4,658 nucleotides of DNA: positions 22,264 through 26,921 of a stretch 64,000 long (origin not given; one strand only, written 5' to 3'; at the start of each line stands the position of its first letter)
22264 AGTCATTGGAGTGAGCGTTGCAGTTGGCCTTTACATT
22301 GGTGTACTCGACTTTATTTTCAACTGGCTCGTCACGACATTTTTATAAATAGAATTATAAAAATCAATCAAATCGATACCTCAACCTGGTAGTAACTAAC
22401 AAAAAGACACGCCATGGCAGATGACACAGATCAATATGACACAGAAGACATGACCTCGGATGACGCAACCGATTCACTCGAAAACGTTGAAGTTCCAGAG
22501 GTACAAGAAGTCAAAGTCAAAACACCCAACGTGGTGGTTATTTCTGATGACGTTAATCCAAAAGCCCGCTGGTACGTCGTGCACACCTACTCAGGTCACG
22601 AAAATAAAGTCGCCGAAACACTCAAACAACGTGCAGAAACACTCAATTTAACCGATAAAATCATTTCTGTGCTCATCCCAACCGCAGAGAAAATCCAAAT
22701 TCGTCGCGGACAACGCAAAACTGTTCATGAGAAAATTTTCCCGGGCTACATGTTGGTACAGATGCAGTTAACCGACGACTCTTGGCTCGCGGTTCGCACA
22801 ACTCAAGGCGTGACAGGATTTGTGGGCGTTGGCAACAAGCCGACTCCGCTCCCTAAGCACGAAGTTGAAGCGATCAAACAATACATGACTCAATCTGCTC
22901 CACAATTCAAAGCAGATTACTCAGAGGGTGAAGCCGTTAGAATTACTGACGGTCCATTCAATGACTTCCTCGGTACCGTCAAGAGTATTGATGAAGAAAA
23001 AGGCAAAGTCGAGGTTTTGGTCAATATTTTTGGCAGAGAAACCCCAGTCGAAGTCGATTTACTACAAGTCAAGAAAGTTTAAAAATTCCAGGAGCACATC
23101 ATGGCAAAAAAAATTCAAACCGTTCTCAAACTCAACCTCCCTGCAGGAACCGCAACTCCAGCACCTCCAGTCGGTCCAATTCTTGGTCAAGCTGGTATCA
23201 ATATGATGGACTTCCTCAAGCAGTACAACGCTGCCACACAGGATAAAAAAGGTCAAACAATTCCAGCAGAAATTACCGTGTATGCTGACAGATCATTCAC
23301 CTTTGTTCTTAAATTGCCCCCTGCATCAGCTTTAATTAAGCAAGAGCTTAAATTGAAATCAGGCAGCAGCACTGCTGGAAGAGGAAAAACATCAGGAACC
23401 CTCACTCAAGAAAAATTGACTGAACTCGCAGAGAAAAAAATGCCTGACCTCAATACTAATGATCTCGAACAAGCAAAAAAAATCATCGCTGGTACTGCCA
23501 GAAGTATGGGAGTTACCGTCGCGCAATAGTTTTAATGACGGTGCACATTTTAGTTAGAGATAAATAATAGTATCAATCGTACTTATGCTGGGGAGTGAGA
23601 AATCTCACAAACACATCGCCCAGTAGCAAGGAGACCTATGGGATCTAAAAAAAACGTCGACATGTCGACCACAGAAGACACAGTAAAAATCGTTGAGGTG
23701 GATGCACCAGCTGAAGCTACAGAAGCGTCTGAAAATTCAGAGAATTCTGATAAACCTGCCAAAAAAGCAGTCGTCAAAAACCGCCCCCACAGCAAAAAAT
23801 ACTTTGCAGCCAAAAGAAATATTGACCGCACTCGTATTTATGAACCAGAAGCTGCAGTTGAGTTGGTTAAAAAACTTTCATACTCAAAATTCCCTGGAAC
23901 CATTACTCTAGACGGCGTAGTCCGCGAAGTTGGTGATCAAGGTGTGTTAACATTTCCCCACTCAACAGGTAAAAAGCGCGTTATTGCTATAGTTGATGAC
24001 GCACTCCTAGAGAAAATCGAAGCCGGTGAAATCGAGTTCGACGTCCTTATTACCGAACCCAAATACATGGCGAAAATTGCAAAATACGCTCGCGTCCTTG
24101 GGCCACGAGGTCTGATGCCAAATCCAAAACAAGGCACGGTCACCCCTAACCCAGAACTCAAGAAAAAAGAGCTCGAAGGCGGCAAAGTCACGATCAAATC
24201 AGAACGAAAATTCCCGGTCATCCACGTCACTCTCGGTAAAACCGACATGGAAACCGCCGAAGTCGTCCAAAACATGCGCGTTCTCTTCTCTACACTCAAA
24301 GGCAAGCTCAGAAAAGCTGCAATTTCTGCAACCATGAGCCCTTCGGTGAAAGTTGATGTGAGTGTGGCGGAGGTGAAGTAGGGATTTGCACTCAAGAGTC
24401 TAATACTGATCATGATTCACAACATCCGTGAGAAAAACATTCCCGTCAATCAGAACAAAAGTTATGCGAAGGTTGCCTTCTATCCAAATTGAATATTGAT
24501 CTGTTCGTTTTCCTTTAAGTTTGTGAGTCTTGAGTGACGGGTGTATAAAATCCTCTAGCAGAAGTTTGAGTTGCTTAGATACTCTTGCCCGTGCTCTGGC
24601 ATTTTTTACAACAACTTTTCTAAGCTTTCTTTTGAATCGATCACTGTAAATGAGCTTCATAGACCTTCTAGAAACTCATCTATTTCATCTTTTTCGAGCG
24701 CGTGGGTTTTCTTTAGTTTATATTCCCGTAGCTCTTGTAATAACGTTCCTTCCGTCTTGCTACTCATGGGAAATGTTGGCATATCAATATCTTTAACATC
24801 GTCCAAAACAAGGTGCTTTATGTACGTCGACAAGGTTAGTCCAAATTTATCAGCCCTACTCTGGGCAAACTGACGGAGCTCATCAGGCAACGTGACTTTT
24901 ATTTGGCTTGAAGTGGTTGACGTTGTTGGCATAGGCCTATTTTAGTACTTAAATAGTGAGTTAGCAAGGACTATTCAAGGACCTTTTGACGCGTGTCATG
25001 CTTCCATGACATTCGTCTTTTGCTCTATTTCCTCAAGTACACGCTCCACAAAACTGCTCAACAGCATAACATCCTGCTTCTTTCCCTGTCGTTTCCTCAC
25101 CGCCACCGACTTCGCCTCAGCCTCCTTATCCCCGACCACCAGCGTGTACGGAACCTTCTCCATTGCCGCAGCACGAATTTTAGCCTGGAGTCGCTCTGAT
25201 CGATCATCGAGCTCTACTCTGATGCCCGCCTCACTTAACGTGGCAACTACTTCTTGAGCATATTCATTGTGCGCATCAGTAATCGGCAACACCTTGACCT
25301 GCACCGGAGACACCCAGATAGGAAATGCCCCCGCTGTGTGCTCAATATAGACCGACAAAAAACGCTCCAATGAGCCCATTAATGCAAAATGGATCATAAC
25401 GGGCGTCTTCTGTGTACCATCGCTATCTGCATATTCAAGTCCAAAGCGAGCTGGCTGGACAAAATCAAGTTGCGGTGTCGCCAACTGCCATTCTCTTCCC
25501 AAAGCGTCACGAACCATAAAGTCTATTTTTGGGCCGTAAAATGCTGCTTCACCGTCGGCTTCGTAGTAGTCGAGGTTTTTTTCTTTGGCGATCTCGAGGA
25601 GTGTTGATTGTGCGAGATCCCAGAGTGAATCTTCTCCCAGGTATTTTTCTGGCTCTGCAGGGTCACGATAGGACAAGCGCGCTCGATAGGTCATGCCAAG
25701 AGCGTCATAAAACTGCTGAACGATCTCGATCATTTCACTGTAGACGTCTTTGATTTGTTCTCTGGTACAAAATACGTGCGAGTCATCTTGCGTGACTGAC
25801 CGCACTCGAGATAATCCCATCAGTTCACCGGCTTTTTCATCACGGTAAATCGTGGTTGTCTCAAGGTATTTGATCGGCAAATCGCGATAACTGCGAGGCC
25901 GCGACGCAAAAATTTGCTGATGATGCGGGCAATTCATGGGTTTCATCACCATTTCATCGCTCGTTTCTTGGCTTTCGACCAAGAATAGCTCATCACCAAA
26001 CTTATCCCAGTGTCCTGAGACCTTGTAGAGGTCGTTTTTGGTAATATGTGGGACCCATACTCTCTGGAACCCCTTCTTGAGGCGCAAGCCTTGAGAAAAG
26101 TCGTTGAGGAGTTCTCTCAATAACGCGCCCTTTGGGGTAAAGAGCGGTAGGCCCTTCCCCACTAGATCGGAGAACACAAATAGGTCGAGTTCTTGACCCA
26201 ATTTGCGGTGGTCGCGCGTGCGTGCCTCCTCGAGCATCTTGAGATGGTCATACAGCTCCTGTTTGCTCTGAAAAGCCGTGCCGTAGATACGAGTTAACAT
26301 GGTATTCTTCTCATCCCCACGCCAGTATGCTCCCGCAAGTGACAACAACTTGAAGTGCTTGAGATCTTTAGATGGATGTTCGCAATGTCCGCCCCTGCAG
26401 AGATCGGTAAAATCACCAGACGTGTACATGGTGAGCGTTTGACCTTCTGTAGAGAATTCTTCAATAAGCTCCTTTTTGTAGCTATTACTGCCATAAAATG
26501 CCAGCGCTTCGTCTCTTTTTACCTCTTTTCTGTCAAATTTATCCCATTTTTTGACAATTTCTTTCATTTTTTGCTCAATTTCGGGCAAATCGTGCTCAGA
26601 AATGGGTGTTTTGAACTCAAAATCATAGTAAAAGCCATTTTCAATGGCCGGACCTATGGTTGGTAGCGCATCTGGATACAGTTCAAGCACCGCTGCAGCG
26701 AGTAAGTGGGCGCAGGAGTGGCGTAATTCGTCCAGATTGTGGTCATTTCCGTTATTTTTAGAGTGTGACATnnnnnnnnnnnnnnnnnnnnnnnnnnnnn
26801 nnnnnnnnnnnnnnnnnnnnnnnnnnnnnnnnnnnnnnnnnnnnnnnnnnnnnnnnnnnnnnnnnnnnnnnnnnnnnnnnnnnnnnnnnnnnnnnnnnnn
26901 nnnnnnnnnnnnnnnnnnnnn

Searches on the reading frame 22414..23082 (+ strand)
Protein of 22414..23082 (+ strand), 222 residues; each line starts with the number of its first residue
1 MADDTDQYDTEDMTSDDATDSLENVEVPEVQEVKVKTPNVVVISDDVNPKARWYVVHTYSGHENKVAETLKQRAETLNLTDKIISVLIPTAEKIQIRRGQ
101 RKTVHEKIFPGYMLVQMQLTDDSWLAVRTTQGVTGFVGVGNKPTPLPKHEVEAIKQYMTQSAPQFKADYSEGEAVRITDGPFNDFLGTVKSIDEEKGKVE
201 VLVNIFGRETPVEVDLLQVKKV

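Call 69: search_protein_families(library=pfam, proteins=[window:22414-23082:+], max_evalue=0.0001)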
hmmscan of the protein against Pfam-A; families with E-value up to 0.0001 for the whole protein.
window:22414-23082:+ (222 aa): 2 families
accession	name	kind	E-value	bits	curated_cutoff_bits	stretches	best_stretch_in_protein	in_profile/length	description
PF02357.24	NusG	-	3.3e-30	104.9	22.2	1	52-154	2-92/93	Transcription termination factor nusG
PF00467.35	KOW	-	2.6e-06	27.5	22.3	1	172-201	2-31/32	KOW motif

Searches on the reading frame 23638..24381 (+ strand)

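Call 69: search_protein_families(library=pfam, proteins=[window:23638-24381:+], max_evalue=0.0001)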
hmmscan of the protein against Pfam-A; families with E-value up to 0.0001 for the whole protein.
window:23638-24381:+ (247 aa): 1 family
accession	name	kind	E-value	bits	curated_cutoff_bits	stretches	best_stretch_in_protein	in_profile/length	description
PF00687.26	Ribosomal_L1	-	1.6e-21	77.2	32.2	1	120-235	70-198/198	Ribosomal protein L1p/L10e family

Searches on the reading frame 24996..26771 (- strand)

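Call 16: search_protein_families(library=pfam, proteins=[window:24996-26771:-], max_evalue=0.001)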
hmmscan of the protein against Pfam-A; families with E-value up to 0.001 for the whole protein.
window:24996-26771:- (591 aa): 3 families
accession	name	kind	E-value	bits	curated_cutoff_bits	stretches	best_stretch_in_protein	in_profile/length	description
PF00587.30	tRNA-synt_2b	-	8.5e-46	156.7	29.3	1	263-478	1-178/179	tRNA synthetase class II core domain (G, H, P, S and T)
PF03129.25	HGTP_anticodon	-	2.2e-24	85.9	21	1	491-580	1-93/94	Anticodon binding domain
PF07973.19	tRNA_SAD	-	3.6e-09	36.9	24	1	114-163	2-44/44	Threonyl and Alanyl tRNA synthetase second additional domain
